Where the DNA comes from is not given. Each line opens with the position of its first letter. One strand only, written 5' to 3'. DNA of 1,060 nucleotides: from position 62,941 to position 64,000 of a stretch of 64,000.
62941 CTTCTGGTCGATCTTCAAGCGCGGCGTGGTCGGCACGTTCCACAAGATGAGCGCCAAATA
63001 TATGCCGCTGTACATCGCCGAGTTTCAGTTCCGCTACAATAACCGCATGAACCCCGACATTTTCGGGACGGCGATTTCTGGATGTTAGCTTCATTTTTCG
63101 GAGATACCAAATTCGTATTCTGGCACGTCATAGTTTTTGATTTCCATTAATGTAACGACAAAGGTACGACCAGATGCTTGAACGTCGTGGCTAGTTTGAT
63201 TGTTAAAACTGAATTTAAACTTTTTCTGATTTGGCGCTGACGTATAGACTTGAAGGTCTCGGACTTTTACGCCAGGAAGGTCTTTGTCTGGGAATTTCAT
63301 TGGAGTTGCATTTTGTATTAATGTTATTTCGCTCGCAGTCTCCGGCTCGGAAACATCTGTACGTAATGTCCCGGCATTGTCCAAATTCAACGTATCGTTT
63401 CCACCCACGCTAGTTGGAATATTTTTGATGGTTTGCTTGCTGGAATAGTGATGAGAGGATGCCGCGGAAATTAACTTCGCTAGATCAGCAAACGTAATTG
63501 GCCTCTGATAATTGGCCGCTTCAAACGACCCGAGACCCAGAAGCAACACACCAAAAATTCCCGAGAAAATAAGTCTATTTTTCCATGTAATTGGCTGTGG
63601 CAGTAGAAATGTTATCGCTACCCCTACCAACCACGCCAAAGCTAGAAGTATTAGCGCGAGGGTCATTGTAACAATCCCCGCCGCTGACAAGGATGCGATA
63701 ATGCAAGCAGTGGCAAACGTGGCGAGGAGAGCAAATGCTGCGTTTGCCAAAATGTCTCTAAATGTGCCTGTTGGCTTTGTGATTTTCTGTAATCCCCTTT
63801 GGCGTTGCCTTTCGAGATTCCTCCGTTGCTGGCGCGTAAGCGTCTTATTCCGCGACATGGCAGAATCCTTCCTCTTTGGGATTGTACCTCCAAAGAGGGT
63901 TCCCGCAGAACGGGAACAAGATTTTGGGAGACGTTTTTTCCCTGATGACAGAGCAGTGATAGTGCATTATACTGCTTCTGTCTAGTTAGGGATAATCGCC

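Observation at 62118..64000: Second IS1595-family element with an AT-rich membrane-protein passenger; window ends at its outer inverted repeat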

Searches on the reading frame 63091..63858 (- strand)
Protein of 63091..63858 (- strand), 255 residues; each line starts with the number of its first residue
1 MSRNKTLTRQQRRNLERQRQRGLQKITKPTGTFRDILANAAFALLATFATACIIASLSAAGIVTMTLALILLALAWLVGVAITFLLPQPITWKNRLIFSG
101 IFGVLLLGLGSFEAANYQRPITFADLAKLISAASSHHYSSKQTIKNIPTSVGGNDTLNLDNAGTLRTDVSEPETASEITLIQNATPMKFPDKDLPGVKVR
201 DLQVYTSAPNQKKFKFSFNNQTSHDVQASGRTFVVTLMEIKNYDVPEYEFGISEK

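Call 4: search_protein_families(library=pfam, proteins=[window:63091-63858:-], max_evalue=1)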
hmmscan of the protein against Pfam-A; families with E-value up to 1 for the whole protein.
window:63091-63858:- (255 aa): 2 families
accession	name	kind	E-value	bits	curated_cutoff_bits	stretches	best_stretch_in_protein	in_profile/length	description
PF05499.17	DMAP1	-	0.16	12.3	25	1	113-204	13-90/167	DNA methyltransferase 1-associated protein 1 (DMAP1)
PF01004.24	Flavi_M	-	0.23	11.6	25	0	7-69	12-68/74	Flavivirus envelope glycoprotein M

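Call 10: find_homologous_proteins(query=window:63091-63858:-)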
Query window:63091-63858:- (255 aa): 6 proteins with E <= 0.001 among 6492 candidates.
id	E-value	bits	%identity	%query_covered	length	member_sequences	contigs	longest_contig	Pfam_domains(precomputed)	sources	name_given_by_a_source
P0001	1.0e-161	554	100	100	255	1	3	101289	-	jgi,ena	jgi:hypothetical protein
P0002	3.6e-69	251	45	98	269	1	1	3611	-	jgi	jgi:hypothetical protein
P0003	4.8e-9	54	37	46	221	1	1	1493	-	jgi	jgi:hypothetical protein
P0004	8.0e-8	50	35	52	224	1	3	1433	-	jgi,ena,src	-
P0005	1.5e-5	43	34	65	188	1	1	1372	-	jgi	jgi:hypothetical protein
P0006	6.1e-5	41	35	47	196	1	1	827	-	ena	-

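Call 11: find_encoding_contigs(protein=window:63091-63858:-, flank=10000, max_places=10)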
Protein window:63091-63858:- (255 aa): 4 contigs read that carry it; 4 places shown.
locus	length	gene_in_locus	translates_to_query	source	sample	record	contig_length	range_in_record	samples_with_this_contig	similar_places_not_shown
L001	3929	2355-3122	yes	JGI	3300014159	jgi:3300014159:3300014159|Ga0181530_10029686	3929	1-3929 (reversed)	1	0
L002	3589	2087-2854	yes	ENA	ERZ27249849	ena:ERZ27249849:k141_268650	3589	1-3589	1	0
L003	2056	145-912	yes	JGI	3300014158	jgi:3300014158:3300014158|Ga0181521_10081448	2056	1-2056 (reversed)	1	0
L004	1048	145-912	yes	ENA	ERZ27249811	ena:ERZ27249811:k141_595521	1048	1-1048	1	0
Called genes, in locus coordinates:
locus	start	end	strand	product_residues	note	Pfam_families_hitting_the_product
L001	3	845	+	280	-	?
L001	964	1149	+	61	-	-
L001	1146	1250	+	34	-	-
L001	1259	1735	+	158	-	-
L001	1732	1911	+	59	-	-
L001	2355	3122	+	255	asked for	-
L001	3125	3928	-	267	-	?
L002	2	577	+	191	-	?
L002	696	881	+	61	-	-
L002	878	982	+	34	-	-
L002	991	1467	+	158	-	-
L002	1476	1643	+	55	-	-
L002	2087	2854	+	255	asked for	-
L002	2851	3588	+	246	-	?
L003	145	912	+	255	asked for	-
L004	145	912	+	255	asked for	-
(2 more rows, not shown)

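Call 15: find_encoding_contigs(protein=P0002, flank=10000)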
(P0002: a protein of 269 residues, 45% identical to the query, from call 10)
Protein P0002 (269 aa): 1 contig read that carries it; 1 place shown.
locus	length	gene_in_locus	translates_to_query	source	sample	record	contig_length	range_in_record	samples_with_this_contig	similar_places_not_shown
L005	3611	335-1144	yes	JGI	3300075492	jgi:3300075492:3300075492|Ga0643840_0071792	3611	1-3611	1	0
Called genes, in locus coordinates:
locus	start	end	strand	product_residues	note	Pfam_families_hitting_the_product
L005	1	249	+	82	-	?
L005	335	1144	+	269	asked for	-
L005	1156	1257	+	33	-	PF12762:DDE_Tnp_IS1595 (weak)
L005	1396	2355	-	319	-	-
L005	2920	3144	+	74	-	-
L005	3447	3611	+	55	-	?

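Call 16: find_encoding_contigs(protein=P0004, flank=10000)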
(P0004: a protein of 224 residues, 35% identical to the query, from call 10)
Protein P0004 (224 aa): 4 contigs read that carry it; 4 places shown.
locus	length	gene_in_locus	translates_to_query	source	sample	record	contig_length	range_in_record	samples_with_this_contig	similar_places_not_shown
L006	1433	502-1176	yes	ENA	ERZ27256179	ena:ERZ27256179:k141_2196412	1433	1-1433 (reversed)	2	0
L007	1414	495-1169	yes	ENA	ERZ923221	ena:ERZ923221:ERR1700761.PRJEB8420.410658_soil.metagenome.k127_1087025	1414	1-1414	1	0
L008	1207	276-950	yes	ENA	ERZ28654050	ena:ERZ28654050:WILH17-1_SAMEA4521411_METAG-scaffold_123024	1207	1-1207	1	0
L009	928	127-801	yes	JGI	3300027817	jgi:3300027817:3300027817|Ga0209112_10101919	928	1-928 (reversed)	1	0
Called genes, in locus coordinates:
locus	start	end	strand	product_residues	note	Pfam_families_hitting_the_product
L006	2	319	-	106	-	?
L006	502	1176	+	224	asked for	-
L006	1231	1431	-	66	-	?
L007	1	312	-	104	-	?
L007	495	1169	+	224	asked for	-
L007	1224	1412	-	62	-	?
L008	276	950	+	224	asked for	-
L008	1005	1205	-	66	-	?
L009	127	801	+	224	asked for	-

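Call 33: search_protein_families(library=pfam, alignment_id=A3, max_evalue=0.001)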
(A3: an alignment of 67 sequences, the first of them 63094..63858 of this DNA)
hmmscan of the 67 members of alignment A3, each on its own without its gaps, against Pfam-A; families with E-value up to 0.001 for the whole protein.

A. member 1, window:63094-63858:- (255 aa): 0 families

B. families by the number of members that match (of 67 scanned): 7 families
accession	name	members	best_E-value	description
PF12762.13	DDE_Tnp_IS1595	1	9.8e-40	ISXO2-like transposase domain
PF13358.12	DDE_3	1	1.6e-19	DDE superfamily endonuclease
PF13384.12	HTH_23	1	1e-12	Homeodomain-like domain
PF12760.12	Zn_ribbon_IS1595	1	8.2e-11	Transposase zinc-ribbon domain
PF13565.12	HTH_32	1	1.7e-10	Homeodomain-like domain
PF13551.12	HTH_29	1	2.6e-10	Winged helix-turn helix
PF13518.12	HTH_28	1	3.3e-05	Helix-turn-helix domain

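Call 47: search_protein_families(library=padloc, proteins=[window:63094-63858:-, P0002, P0004], max_evalue=1)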
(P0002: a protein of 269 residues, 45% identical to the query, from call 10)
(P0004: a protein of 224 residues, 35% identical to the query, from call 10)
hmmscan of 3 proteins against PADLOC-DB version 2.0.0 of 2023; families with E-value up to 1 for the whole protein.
window:63094-63858:- (255 aa): 0 families

P0002 (269 aa): 0 families

P0004 (224 aa): 0 families

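Call 48: search_protein_families(library=phrogs, proteins=[window:63094-63858:-, P0002, P0004], max_evalue=1)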
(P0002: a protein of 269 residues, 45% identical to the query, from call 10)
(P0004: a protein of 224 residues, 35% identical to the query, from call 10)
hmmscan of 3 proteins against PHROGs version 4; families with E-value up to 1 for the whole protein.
window:63094-63858:- (255 aa): 0 families

P0002 (269 aa): 1 family
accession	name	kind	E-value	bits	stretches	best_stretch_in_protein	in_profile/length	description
phrog_23642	-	unknown function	0.23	12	1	208-241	143-176/267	-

P0004 (224 aa): 1 family
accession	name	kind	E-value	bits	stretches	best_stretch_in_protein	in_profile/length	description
phrog_32259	-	unknown function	0.35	12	1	83-98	10-25/33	-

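Call 56: predict_structure(alignment_id=A4)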
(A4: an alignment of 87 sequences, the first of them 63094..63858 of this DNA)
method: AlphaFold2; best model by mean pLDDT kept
length: 255 residues; sequences in the alignment: 87
mean_pLDDT: 85.3   pTM: 0.53
mean pLDDT of the five models: 85.3, 83.9, 83.8, 83.3, 82.9
residues with pLDDT >= 90: 112; 70-90: 114; 50-70: 28; < 50: 1
segments of 3 or more residues with pLDDT < 50: none
pLDDT, mean of each block of 10 residues (from residue 1): 68 86 62 71 78 69 69 82 78 84 85 77 83 84 96 97 96 92 97 97 94 95 95 98 93 97
secondary structure, 60 per line:
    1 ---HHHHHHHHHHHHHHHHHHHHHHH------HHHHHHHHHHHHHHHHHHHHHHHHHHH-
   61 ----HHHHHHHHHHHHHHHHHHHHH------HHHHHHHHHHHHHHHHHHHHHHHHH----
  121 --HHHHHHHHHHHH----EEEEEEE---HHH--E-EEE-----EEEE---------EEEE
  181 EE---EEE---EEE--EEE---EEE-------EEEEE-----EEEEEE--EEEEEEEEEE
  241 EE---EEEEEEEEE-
elements in order: H4-26 H33-59 H65-85 H92-116 H123-134 E139-145 E156-158 E164-167 E177-182 E186-188 E192-194 E197-199 E203-205 E213-217 E223-228 E231-242 E246-254

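Call 79: fold_search(model_id=the predicted structure, library=viral)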
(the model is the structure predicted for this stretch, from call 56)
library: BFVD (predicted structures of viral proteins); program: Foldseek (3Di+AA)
matches with E <= 10: 594; with E <= 0.001: 0
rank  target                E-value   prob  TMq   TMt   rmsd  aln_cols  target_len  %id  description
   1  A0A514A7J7            1.6e-02  0.92  0.25  0.26  17.2       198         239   11  (no name in the UniProt tables at hand)
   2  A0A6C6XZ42            1.9e-02  0.96  0.26  0.16  13.6       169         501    9  (no name in the UniProt tables at hand)
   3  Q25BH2                2.0e-02  0.99  0.25  0.39   8.0       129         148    9  Putative transmembrane protein ORF23 [His1 virus (isolate Australia/Victoria)]
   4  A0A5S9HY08            3.2e-02  0.28  0.15  0.09  18.5       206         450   11  AAA-type ATPase [Tenacibaculum phage PTm1]
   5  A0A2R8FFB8            4.3e-02  0.99  0.27  0.55   4.9       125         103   10  Uncharacterized protein [Cedratvirus Zaza IHUMI]
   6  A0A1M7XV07            4.3e-02  0.91  0.25  0.46   9.1       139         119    6  Uncharacterized protein [Cedratvirus A11]
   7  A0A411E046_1          5.3e-02  0.30  0.13  0.04  13.3       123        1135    8  (no name in the UniProt tables at hand)
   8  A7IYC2                6.3e-02  0.41  0.20  0.14  20.2       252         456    8  Gp51 [Corynebacterium phage P1201]
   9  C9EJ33                7.9e-02  0.23  0.17  0.16  30.9       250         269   11  CY15 amplicon protein (Fragment) [Epinephelus fuscoguttatus iridovirus]
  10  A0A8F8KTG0            9.3e-02  0.21  0.14  0.08  20.6       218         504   14  Mitochondrial chaperone BCS1 [Clandestinovirus]
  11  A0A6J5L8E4            9.8e-02  0.35  0.23  0.15  22.9       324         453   11  Uncharacterized protein [uncultured Caudovirales phage]
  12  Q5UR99                9.8e-02  0.20  0.17  0.17  21.5       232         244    9  Uncharacterized protein L573 [Acanthamoeba polyphaga mimivirus]
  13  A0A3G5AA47            1.3e-01  0.13  0.13  0.16  23.4       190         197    7  Uncharacterized protein [Hyperionvirus sp.]
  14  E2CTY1                1.4e-01  0.13  0.10  0.07  24.5       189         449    9  ORF36L [Turbot reddish body iridovirus]
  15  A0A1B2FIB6            1.4e-01  0.15  0.17  0.15  35.0       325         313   10  (no name in the UniProt tables at hand)
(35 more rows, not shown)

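Call 80: fold_search(model_id=the predicted structure, library=pdb)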
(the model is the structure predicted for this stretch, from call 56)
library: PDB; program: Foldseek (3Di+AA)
matches with E <= 10: 450; with E <= 0.001: 0
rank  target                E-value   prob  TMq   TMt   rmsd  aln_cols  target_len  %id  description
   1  8t7u_A                1.7e-01  0.23  0.15  0.11  13.5       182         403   10  ADP-bound Bcs1 (unsymmetrized) (released 2024-06-05)
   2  6vy5_A                1.8e-01  0.23  0.12  0.08  10.8        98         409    9  Crystal structure of Nipah receptor binding protein head domain in complex with human neutralizing antibody HENV-26 (released 2021-01-06)
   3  4h69_B                1.9e-01  0.21  0.19  0.23   9.7       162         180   10  Crystal Structure of the Allene Oxide Cyclase 2 from Physcomitrella patens complexed with substrate analog (released 2012-10-17)
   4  2czu_A                2.0e-01  0.12  0.12  0.18  14.2       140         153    7  lipocalin-type prostaglandin D synthase (released 2006-10-03)
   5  4h69_D                2.2e-01  0.23  0.19  0.24  10.7       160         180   11  Crystal Structure of the Allene Oxide Cyclase 2 from Physcomitrella patens complexed with substrate analog (released 2012-10-17)
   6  8t14_A                2.9e-01  0.20  0.15  0.11  12.7       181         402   10  ADP-bound Bcs1 (C7 symmetrized) (released 2024-06-05)
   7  3sy3_C                2.9e-01  0.06  0.10  0.12  16.7       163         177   14  GBAA_1210 protein, a putative adenylate cyclase, from Bacillus anthracis (released 2011-07-27)
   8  6sh3_A                3.0e-01  0.18  0.16  0.12  13.4       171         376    9  Structure of the ADP state of the heptameric Bcs1 AAA-ATPase (released 2020-02-05)
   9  9l2l_B                3.0e-01  0.14  0.17  0.06  10.7       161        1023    9  Structure of SARS-CoV-2 EG.5.1 Variant Spike protein complexed with antibody XGi-198 (released 2025-12-10)
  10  4h69_C                3.4e-01  0.12  0.17  0.20  11.3       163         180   10  Crystal Structure of the Allene Oxide Cyclase 2 from Physcomitrella patens complexed with substrate analog (released 2012-10-17)
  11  7x7z_D                3.6e-01  0.08  0.13  0.18  10.1       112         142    9  The crystal structure of 2+2/4+2 cyclase PloI4 (released 2023-02-08)
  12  6py3_A                4.2e-01  0.87  0.13  0.14   1.7        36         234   25  Crystal structure of ligand-binding domain of Pseudomonas fluorescens chemoreceptor CtaA in complex with L-isoleucine (released 2020-03-18)
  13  3gp6                  4.2e-01  0.08  0.12  0.18  18.6       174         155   10  Crystal structure of PagP in SDS/MPD (released 2010-06-23)
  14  4h6a_D                4.7e-01  0.12  0.17  0.21  10.6       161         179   10  Crystal Structure of the Allene Oxide Cyclase 2 from Physcomitrella patens (released 2012-10-17)
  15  2rez                  4.7e-01  0.09  0.12  0.18  14.4       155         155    9  Tetracenomycin ARO/CYC NaI Structure (released 2008-04-22)
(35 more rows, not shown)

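Call 82: search_dna_similar(query=window:63094-63858:-, collection=phages, mode=protein, max_evalue=0.01, max_rows=10)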
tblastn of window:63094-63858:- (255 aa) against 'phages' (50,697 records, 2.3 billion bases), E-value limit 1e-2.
No match.

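Call 83: search_protein_families(library=ncbifam, proteins=[window:63094-63858:-], max_evalue=0.01)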
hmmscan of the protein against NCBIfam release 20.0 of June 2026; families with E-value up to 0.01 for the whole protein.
window:63094-63858:- (255 aa): 0 families

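Call 92: search_protein_families(library=phrogs, proteins=[L001:3-845:+, L001:1259-1735:+, L001:964-1149:+, L001:1732-1911:+], max_evalue=0.01)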
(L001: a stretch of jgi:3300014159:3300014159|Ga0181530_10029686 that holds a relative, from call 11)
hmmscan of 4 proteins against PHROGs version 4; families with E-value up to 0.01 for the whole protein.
L001:3-845:+ (280 aa): 3 families
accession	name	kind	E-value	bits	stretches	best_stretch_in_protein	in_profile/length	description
phrog_17001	-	lysis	5.4e-19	69.8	1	68-190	88-200/265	endolysin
phrog_6584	-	unknown function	4e-08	34.6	1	105-191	7-91/154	-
phrog_315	-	lysis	1.6e-07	31.2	1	1-224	408-513/677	endolysin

L001:1259-1735:+ (158 aa): 3 families
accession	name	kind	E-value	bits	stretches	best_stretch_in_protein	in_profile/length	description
phrog_6050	-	DNA, RNA and nucleotide metabolism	3.7e-05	23.7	1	41-98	289-346/402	HNH endonuclease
phrog_333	-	DNA, RNA and nucleotide metabolism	0.00015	23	1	48-100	18-69/138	HNH endonuclease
phrog_589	-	DNA, RNA and nucleotide metabolism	0.0039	18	1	53-100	80-129/179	HNH endonuclease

L001:964-1149:+ (61 aa): 0 families

L001:1732-1911:+ (59 aa): 0 families
